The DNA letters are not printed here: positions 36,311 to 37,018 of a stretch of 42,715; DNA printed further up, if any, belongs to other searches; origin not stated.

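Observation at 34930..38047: Minus-strand four-gene operon: small GroES-like protein, P-loop-like protein, bactofilin-like beta-helix protein, SPFH/flotillin-like protein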

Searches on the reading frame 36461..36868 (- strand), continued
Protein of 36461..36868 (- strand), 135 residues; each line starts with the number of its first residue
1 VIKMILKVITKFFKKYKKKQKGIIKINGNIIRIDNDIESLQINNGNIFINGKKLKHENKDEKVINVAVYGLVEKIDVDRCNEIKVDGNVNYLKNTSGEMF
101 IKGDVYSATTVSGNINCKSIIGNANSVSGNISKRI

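Call 91: search_protein_families(library=pfam, alignment_id=A1, max_evalue=5)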
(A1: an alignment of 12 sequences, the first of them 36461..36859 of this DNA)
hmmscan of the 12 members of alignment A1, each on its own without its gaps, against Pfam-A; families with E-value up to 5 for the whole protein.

A. member 1, window:36461-36859:- (132 aa): 4 families
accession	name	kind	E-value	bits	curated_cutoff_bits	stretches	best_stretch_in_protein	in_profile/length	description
PF02107.21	FlgH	-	0.014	15.5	27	1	39-82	97-138/172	Flagellar L-ring protein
PF19127.6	Choline_bind_3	-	0.025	15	27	1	80-98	25-44/47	Choline-binding repeat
PF11259.13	DUF3060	-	0.057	13.6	23.1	1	62-96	16-50/58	Protein of unknown function (DUF3060)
PF15585.11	Imm7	-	0.11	13.3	25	1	19-61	26-72/130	Immunity protein 7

B. families by the number of members that match (of 12 scanned): 18 families
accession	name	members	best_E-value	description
PF11259.13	DUF3060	3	0.011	Protein of unknown function (DUF3060)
PF02107.21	FlgH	2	0.014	Flagellar L-ring protein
PF14905.12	OMP_b-brl_3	2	0.018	Outer membrane protein beta-barrel family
PF19127.6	Choline_bind_3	2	0.019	Choline-binding repeat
PF15585.11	Imm7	2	0.04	Immunity protein 7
PF05046.19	Img2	2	0.4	Mitochondrial large subunit ribosomal protein (Img2)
PF00342.24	PGI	1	0.003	Phosphoglucose isomerase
PF16070.11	Ig_TMEM132_4th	1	0.013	TMEM132 fourth domain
PF09254.17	FokI_cleav_dom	1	0.052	FokI, cleavage domain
PF10692.14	DUF2498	1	0.16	Protein of unknown function (DUF2498)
PF21558.3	Pept_S41_N_bact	1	0.18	Bacteroidetes, Peptidase, S41 family, N-terminal domain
PF18221.6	MU2_FHA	1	0.18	Mutator 2 Fork head associated domain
PF20622.4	Big_15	1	0.28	Bacterial Ig domain (Big_16)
PF09870.14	DUF2097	1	0.33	Uncharacterized protein conserved in archaea (DUF2097)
PF11866.13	DUF3386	1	0.63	Protein of unknown function (DUF3386)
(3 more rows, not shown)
